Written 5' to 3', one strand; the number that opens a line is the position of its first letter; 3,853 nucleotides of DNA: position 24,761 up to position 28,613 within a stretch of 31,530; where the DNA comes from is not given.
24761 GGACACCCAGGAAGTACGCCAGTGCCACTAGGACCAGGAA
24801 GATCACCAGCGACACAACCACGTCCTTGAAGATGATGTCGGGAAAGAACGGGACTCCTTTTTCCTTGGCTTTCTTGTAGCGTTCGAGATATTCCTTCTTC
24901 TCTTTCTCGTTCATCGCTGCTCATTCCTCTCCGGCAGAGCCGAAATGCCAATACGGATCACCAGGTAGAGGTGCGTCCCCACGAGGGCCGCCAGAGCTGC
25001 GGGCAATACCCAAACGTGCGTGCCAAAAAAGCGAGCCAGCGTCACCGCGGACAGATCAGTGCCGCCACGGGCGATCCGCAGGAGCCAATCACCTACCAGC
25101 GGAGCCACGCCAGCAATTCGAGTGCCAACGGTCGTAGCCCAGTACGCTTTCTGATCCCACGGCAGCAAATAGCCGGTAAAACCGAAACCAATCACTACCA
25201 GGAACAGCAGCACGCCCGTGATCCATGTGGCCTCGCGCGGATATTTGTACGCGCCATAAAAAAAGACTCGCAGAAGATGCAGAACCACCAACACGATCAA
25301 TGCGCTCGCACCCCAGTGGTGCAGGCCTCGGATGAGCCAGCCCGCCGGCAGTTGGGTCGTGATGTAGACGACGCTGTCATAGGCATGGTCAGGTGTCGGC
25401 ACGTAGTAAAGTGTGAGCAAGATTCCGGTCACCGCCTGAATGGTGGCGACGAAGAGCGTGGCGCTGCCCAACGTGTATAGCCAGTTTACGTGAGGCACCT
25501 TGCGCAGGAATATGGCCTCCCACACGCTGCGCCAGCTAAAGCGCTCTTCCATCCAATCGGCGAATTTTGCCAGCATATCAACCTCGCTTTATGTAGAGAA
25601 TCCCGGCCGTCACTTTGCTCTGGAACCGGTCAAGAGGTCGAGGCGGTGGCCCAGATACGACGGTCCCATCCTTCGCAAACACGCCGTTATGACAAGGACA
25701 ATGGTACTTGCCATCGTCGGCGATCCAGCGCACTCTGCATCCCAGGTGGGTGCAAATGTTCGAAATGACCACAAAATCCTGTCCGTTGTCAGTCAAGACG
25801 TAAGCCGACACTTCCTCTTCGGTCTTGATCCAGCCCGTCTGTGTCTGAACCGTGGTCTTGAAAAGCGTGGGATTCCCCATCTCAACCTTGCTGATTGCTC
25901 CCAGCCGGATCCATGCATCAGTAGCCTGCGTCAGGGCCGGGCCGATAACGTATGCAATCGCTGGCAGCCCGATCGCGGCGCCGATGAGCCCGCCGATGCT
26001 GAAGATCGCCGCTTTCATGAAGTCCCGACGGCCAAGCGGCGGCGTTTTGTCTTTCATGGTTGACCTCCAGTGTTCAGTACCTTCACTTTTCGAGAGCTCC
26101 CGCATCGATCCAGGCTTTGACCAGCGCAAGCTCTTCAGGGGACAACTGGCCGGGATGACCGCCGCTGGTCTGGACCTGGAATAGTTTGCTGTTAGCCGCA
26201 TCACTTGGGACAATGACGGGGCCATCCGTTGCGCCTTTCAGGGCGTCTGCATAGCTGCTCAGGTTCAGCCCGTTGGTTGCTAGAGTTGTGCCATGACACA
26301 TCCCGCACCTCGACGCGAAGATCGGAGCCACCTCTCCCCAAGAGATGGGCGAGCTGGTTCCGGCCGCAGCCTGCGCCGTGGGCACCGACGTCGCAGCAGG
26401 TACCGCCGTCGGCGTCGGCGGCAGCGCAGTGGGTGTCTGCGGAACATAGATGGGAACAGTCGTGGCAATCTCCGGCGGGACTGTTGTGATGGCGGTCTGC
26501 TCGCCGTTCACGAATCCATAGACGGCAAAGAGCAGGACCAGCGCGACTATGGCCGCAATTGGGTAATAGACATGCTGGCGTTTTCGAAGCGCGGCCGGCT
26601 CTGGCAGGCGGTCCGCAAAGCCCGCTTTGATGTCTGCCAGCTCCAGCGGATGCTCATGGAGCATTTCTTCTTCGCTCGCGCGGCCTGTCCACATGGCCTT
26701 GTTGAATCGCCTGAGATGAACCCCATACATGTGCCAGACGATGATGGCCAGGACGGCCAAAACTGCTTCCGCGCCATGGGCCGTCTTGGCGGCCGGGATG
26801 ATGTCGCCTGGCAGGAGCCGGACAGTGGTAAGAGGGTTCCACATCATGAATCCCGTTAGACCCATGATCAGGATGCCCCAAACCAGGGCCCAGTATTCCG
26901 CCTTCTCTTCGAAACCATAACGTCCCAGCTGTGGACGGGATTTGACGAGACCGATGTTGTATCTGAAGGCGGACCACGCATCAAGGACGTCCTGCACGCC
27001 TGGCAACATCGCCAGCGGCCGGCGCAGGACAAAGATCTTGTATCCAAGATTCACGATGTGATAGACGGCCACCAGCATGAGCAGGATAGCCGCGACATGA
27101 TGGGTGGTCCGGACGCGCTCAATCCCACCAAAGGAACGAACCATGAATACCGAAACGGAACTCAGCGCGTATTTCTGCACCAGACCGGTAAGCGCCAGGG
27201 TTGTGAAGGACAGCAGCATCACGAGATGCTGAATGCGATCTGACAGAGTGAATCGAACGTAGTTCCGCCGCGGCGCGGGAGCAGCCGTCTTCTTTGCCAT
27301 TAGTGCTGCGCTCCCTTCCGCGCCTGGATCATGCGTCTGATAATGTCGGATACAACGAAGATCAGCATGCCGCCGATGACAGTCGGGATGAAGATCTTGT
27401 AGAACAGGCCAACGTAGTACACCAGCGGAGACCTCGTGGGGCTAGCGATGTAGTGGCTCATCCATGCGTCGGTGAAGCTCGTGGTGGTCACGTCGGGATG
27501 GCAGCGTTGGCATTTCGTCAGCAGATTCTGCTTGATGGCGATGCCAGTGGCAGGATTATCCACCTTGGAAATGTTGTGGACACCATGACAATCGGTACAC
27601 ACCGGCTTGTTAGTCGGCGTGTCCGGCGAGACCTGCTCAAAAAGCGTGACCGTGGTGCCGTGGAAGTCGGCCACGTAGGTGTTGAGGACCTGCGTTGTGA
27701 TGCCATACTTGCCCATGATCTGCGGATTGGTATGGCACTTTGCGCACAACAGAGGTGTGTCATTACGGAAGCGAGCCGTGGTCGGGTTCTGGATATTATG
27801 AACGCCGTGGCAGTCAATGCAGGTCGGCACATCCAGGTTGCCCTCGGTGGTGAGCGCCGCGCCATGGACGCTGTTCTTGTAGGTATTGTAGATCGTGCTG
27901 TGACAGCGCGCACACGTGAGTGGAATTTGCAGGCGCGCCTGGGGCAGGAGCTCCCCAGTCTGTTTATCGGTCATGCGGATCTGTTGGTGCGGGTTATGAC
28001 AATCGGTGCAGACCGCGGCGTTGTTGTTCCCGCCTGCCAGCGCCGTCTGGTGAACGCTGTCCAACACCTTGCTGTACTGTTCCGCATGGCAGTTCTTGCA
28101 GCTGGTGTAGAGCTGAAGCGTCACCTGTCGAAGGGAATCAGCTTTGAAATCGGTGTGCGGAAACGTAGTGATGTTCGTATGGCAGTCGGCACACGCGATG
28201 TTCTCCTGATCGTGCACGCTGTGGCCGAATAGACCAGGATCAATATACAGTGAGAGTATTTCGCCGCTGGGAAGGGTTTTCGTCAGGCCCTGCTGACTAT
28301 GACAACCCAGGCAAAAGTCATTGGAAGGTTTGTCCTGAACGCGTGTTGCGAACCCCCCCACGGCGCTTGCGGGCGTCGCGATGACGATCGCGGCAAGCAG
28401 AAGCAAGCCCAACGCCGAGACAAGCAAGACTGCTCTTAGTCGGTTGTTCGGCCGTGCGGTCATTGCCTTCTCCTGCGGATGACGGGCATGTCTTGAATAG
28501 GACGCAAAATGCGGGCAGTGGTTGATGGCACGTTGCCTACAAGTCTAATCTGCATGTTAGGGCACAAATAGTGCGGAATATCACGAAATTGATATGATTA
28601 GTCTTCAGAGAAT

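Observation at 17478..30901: Candidate complete extracellular electron transfer island with several quinol-oxidising entry points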

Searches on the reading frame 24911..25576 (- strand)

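Call 5: search_protein_families(library=pfam, proteins=[window:24911-25576:-], max_evalue=0.01)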
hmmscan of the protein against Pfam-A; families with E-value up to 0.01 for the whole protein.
window:24911-25576:- (221 aa): 4 families
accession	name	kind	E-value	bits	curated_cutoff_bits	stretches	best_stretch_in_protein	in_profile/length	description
PF00033.24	Cytochrome_B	-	4.3e-50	170.6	27.2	1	27-206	7-185/189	Cytochrome b/b6/petB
PF13631.11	Cytochrom_B_N_2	-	2.8e-40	138.5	27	1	92-213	2-123/169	Cytochrome b(N-terminal)/b6/petB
PF01292.26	Ni_hydr_CYTB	-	0.0015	18.8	30.1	1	35-108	102-166/179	Prokaryotic cytochrome b561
PF14358.11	DUF4405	-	0.0088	17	26.7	1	39-102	5-63/66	Domain of unknown function (DUF4405)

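Call 12: search_protein_families(library=ncbifam, proteins=[window:24911-25576:-], max_evalue=0.001)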
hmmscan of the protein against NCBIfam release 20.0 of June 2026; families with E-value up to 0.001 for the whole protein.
window:24911-25576:- (221 aa): 4 families
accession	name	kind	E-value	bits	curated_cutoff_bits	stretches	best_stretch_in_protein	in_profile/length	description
NF002990.0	PRK03735.1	subfamily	1.9e-71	240.4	325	1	2-212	2-220/223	cytochrome b6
NF040969.1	cytb_ExtP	equivalog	1.5e-64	217.6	290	1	28-212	19-203/205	selenite/tellurite reduction operon b-type cytochrome ExtP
NF050120.1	bc1_QcrB_actin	exception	1.3e-33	116.6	500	1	64-208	73-217/458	cytochrome bc1 complex cytochrome b subunit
NF041076.1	cyt_b_SoxC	equivalog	1.8e-25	89.8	740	1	31-212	28-201/542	proton pump complex cytochrome B SoxC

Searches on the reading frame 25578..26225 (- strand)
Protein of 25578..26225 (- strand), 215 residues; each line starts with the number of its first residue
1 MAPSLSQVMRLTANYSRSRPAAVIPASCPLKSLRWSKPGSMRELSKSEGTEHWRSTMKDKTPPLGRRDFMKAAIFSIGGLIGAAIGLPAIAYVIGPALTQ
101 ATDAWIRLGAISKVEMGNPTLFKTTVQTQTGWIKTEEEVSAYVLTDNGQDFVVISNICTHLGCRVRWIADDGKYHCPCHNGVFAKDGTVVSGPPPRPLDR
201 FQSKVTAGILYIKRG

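Call 5: search_protein_families(library=pfam, proteins=[window:25578-26225:-], max_evalue=0.01)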
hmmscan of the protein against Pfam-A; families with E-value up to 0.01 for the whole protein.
window:25578-26225:- (215 aa): 1 family
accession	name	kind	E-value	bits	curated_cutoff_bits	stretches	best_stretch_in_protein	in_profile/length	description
PF00355.32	Rieske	-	4.8e-11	42.8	20.3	1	130-201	25-87/88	Rieske [2Fe-2S] domain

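Call 12: search_protein_families(library=ncbifam, proteins=[window:25578-26225:-], max_evalue=0.001)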
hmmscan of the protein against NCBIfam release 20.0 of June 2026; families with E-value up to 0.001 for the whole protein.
window:25578-26225:- (215 aa): 7 families
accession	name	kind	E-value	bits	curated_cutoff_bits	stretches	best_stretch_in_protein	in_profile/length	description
NF010001.0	PRK13474.1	subfamily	1.6e-19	69.9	154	1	57-209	5-158/178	cytochrome b6-f complex iron-sulfur subunit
NF045928.1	Cytb6fFeSPetC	equivalog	3e-19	69.1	250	1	57-207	5-157/179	cytochrome b6-f complex iron-sulfur subunit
TIGR01416.1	Rieske_proteo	equivalog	2.4e-16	60.2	97.4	1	140-199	98-161/176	ubiquinol-cytochrome c reductase iron-sulfur subunit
TIGR02694.1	arsenite_ox_S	equivalog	2.1e-09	37.3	95.65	1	107-193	8-95/129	arsenate reductase (azurin) small subunit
NF050121.1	bc1_QcrA_actin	exception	5.5e-08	32.7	275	1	148-205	237-297/319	cytochrome bc1 complex Rieske iron-sulfur subunit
NF042948.2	3PPDioc_HcaC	equivalog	0.00018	21.7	150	1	134-213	19-101/105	3-phenylpropionate/cinnamic acid dioxygenase ferredoxin subunit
NF041174.1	SDX_Thmprot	equivalog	0.00034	20.7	170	1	134-192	20-79/109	sulredoxin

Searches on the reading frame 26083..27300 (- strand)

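Call 5: search_protein_families(library=pfam, proteins=[window:26083-27300:-], max_evalue=0.01)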
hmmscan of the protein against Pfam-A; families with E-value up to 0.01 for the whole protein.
window:26083-27300:- (405 aa): 3 families
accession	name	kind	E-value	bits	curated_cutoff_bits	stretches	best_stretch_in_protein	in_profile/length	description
PF01292.26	Ni_hydr_CYTB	-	7.5e-13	49.1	30.1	1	16-205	1-178/179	Prokaryotic cytochrome b561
PF07635.16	PSCyt1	-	2.7e-06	28.3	22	1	332-375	1-44/59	Planctomycete cytochrome C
PF14358.11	DUF4405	-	0.0059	17.5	26.7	1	25-82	3-62/66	Domain of unknown function (DUF4405)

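Call 12: search_protein_families(library=ncbifam, proteins=[window:26083-27300:-], max_evalue=0.001)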
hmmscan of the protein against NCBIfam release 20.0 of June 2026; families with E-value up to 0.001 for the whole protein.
window:26083-27300:- (405 aa): 4 families
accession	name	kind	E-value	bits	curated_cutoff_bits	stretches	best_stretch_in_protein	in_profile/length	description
TIGR01583.1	formate-DH-gamm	equivalog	2.9e-12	47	115.85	1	15-218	3-195/204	formate dehydrogenase subunit gamma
NF007558.0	PRK10179.1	equivalog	1.2e-09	38.2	339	1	14-225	7-205/217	formate dehydrogenase-N subunit gamma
NF007924.0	PRK10639.1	equivalog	4.8e-09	36.3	341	1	12-218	5-196/211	formate dehydrogenase cytochrome b556 subunit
NF047812.1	LIC11213_lipo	equivalog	0.00013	22.1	100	1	327-402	47-116/118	LIC11213 family lipoprotein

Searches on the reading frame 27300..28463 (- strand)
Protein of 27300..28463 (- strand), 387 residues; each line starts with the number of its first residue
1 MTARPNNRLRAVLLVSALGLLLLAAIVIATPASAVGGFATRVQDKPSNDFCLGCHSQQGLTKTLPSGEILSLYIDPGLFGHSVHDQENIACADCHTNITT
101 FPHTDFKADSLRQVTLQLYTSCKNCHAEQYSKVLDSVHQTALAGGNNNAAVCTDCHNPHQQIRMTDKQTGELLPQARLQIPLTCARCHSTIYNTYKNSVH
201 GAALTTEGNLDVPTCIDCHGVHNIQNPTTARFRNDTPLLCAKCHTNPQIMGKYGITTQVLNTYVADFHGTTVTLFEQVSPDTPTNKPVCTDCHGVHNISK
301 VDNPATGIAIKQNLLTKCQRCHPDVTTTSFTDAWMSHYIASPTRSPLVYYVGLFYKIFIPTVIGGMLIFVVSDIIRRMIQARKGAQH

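Call 5: search_protein_families(library=pfam, proteins=[window:27300-28463:-], max_evalue=0.01)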
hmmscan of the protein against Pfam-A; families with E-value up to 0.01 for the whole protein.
window:27300-28463:- (387 aa): 8 families
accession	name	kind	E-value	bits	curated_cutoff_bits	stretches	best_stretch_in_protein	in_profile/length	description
PF14522.11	Cytochrome_C7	-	7.9e-15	54.9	24.8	3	79-157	3-67/67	Cytochrome c7 and related cytochrome c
PF09699.15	Paired_CXXCH_1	-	2.1e-11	43.8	20.6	1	214-246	8-38/41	Doubled CXXCH motif (Paired_CXXCH_1)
PF14537.11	Cytochrom_c3_2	-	3.2e-11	44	25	2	83-162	1-70/79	Cytochrome c3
PF22113.1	Mtrc-MtrF_II-IV_dom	-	4.3e-11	43.1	30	2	211-326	5-131/176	Outer membrane cytochrome MtrC/MtrF-like, domains II/IV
PF03264.19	Cytochrom_NNT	-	5.6e-11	42.9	24.1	1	122-165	39-81/174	NapC/NirT cytochrome c family, N-terminal region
PF02085.21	Cytochrom_CIII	-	1.3e-08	35.5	22.9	1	78-167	22-93/101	Class III cytochrome C family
PF02335.20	Cytochrom_C552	-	8e-06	25.5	24.1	1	78-139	234-295/438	Cytochrome c552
PF22678.1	Cytochrom_c_NrfB-like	-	0.00054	20.8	27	0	184-245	1-66/89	Cytochrome c-type protein NrfB-like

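Call 12: search_protein_families(library=ncbifam, proteins=[window:27300-28463:-], max_evalue=0.001)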
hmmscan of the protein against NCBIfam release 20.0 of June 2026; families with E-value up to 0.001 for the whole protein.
window:27300-28463:- (387 aa): 13 families
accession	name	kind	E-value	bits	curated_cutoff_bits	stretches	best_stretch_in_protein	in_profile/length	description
TIGR03508.1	decahem_SO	subfamily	3.7e-15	56.1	192.2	2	182-326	118-252/258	DmsE family decaheme c-type cytochrome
NF041028.1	decahem_GSU2203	exception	5e-12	45.6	325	1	80-163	117-188/317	GSU2203 family decaheme c-type cytochrome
TIGR03153.1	cytochr_NrfH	equivalog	1.6e-07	31.5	134.2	0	214-326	30-137/138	cytochrome c nitrite reductase small subunit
NF008659.0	PRK11659.1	equivalog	2.3e-07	30.7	184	0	124-245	23-143/188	cytochrome c nitrite reductase pentaheme subunit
TIGR02161.1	napC_nirT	subfamily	5.7e-07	29.6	310.6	0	121-162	47-88/185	periplasmic nitrate (or nitrite) reductase c-type cytochrome, NapC/NirT family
NF041198.1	UshA_like_PCGU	equivalog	6.1e-05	21.8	275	0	150-247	409-511/519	UshA-like (seleno)protein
NF040968.1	FeS_ExtO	equivalog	0.00013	20.9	200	0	193-301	19-128/416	selenite/tellurite reduction operon b-type cytochrome iron-sulfur cluster-binding subunit ExtO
NF040886.1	cyt_C_like_Sec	equivalog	0.00013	20.7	250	1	183-250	47-116/423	multiheme c-type cytochrome (seleno)protein ExtKL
NF040967.1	cytc_ExtN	equivalog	0.00014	20.8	200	0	194-301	20-128/415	selenite/tellurite reduction operon c-type cytochrome ExtN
NF007906.0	PRK10617.1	equivalog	0.00015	21.7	349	0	115-161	53-96/200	cytochrome c-type protein NapC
NF008339.0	PRK11125.1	equivalog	0.00031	19.5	595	0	79-139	277-338/487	ammonia-forming cytochrome c nitrite reductase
TIGR03146.1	cyt_nit_nrfB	equivalog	0.00057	20.2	166.6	0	147-199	9-58/145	cytochrome c nitrite reductase pentaheme subunit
NF045713.1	CxxCH_16_HmcA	equivalog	0.00073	18.2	400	0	213-325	175-276/541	sulfate respiration complex hexadecaheme cytochrome HmcA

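Call 25: search_solved_structures(query=window:27300-28463:-, max_evalue=1)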
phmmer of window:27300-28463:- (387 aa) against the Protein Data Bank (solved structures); distinct sequences matched with E-value up to 1: 16.
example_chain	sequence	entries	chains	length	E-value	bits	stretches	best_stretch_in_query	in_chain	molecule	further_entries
3bng_A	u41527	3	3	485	1.4e-05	27.4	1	74-139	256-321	Cytochrome c-552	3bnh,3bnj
1fs9_A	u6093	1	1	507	1.9e-05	27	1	73-139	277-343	CYTOCHROME C NITRITE REDUCTASE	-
1fs7_A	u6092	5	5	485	1.9e-05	27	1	73-139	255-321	CYTOCHROME C NITRITE REDUCTASE | Cytochrome c-552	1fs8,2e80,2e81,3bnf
1qdb_A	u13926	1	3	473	5.1e-05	25.6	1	81-140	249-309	CYTOCHROME C NITRITE REDUCTASE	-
3owm_A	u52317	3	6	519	0.0039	19.4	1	78-129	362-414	Eight-heme nitrite reductase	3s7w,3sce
3uu9_A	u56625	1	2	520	0.0039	19.4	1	78-129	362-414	Eight-heme nitrite reductase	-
3rkh_A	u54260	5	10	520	0.0039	19.4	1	78-129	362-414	Eight-heme nitrite reductase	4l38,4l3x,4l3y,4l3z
4q4u_A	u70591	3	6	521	0.0039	19.4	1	78-129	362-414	Eight-heme nitrite reductase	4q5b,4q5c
4q0t_A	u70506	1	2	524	0.004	19.4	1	78-129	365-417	Eight-heme nitrite reductase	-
2zo5_A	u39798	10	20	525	0.0043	19.3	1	78-129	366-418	Eight-heme nitrite reductase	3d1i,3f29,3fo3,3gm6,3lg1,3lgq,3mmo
2ot4_A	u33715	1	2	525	0.0043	19.3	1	78-129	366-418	Eight-heme nitrite reductase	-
2ozy_A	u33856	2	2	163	0.0065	18.7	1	146-247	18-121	Cytochrome c-type protein nrfB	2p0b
6v0a_A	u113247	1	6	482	0.026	16.7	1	80-130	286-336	Nitrite reductase (cytochrome; ammonia-forming)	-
8k9e_A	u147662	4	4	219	0.29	13.2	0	69-127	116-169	Cytochrome c7-like domain-containing protein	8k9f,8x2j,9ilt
3ubr_A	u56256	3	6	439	0.39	12.8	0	82-128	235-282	Cytochrome c-552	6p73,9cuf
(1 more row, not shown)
